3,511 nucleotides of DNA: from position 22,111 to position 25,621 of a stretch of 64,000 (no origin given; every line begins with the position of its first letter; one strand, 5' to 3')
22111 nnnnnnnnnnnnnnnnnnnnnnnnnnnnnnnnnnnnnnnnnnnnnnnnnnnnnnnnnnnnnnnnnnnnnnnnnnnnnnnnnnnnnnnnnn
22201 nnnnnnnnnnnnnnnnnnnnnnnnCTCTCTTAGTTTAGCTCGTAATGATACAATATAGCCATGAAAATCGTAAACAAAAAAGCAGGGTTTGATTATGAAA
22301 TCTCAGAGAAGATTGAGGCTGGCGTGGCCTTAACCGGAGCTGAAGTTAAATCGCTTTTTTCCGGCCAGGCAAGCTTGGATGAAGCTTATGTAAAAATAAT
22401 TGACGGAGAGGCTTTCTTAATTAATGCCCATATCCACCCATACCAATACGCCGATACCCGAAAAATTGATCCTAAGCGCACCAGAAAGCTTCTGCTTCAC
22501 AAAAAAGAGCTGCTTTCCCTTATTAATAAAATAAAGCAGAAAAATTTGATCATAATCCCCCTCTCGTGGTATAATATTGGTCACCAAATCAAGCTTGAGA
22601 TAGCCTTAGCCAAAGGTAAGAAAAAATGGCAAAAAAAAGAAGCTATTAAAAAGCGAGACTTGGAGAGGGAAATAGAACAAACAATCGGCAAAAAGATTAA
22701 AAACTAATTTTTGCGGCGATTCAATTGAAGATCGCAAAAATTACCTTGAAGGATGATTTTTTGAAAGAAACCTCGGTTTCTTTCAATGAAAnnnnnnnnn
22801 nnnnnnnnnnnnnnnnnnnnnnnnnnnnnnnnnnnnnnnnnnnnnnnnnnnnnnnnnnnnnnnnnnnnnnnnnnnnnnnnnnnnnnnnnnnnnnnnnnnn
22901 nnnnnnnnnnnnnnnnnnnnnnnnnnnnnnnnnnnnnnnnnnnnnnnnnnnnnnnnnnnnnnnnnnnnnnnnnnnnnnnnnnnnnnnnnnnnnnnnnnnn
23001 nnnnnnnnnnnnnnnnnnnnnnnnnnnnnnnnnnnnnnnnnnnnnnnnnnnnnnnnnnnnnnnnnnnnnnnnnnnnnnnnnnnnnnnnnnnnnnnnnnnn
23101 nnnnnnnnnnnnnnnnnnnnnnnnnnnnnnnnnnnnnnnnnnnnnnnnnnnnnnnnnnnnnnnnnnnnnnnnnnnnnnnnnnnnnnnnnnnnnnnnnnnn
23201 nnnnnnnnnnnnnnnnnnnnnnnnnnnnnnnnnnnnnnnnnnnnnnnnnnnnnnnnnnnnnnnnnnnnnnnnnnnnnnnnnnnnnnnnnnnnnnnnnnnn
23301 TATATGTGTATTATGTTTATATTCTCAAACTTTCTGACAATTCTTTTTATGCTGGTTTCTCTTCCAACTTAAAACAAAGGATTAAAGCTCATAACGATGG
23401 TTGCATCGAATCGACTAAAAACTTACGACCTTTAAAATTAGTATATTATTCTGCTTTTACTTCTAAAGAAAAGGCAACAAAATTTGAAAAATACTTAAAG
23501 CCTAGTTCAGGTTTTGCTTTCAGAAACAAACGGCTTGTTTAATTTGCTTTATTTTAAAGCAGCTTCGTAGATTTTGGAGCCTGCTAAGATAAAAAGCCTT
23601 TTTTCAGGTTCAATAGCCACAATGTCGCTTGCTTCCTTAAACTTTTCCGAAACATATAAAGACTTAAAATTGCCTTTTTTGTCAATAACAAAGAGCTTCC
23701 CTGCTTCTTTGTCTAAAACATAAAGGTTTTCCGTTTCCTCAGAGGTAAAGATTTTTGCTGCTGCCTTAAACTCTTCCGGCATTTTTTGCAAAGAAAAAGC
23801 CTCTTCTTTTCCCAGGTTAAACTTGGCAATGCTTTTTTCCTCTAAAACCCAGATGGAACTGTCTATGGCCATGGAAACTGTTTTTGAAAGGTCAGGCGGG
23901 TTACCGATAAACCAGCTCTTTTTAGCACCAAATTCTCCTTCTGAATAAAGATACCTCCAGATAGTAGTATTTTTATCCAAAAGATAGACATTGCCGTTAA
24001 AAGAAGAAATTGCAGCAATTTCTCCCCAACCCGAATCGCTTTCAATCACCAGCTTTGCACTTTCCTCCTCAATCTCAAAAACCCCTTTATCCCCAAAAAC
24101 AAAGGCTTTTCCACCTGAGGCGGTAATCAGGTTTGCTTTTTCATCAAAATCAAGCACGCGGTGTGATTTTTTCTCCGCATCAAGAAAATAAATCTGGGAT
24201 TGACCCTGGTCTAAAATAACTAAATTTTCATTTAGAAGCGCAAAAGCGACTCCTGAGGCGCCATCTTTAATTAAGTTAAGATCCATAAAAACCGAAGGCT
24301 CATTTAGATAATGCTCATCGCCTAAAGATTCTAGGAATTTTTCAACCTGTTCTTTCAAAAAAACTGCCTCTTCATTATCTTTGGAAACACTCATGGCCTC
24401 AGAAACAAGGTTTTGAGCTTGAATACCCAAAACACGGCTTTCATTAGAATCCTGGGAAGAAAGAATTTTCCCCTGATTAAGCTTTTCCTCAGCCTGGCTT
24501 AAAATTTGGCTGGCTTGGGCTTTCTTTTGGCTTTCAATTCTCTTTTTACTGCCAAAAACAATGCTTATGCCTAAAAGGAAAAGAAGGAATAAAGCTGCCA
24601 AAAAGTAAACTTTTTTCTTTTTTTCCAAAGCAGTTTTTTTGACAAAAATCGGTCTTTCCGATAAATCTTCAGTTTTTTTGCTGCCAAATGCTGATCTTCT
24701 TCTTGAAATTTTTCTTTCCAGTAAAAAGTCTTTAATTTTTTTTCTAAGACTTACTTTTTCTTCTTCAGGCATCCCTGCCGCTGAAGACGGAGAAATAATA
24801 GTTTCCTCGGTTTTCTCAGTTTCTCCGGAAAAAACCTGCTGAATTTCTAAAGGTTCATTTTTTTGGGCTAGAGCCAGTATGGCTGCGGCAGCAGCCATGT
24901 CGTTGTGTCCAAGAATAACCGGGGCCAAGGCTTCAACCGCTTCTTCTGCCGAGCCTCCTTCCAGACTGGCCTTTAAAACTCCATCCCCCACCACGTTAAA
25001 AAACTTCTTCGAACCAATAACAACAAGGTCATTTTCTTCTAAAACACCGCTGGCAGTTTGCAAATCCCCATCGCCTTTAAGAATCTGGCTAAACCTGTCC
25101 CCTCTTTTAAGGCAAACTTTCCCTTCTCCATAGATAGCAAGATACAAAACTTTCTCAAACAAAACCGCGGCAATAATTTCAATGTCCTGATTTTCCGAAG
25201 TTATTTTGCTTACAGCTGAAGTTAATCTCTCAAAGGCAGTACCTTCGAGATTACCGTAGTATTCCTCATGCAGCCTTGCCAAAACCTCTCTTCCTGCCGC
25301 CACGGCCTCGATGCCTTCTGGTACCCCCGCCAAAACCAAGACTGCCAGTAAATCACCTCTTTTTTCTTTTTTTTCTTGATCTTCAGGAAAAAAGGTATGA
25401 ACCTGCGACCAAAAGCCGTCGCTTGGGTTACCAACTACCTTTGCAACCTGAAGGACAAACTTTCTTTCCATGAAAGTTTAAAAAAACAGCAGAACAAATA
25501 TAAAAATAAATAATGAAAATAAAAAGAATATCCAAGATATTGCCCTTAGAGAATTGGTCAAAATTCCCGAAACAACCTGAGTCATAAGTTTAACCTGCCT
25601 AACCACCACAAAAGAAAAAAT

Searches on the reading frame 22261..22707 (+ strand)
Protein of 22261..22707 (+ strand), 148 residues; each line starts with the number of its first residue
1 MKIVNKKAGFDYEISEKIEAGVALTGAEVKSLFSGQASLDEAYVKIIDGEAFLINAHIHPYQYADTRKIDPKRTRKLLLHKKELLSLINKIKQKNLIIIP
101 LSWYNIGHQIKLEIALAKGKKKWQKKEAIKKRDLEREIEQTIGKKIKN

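Call 94: search_protein_families(library=pfam, proteins=[window:22261-22707:+], max_evalue=0.00001)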
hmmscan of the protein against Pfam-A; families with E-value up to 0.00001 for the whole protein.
window:22261-22707:+ (148 aa): 1 family
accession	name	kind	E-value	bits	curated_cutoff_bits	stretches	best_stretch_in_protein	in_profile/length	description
PF01668.23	SmpB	-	9.9e-49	165.4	27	1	4-142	3-141/143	SmpB protein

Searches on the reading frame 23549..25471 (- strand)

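Call 7: search_protein_families(library=pfam, proteins=[window:23549-25471:-], max_evalue=0.001)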
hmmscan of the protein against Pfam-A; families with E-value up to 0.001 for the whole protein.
window:23549-25471:- (640 aa): 0 families

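Call 17: search_protein_families(library=pfam, proteins=[window:23549-25471:-], max_evalue=1)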
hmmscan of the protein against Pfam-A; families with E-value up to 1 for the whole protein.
window:23549-25471:- (640 aa): 3 families
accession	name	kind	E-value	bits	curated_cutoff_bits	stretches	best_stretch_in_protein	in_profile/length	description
PF17170.10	DUF5128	-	0.031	13.9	22.9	1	581-604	54-77/321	6-bladed beta-propeller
PF11022.13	ATP19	-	0.32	11.8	27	0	216-252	35-63/67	ATP synthase subunit K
PF09402.16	MSC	-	0.32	10.8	29.7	1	286-381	219-312/337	Man1-Src1p-C-terminal domain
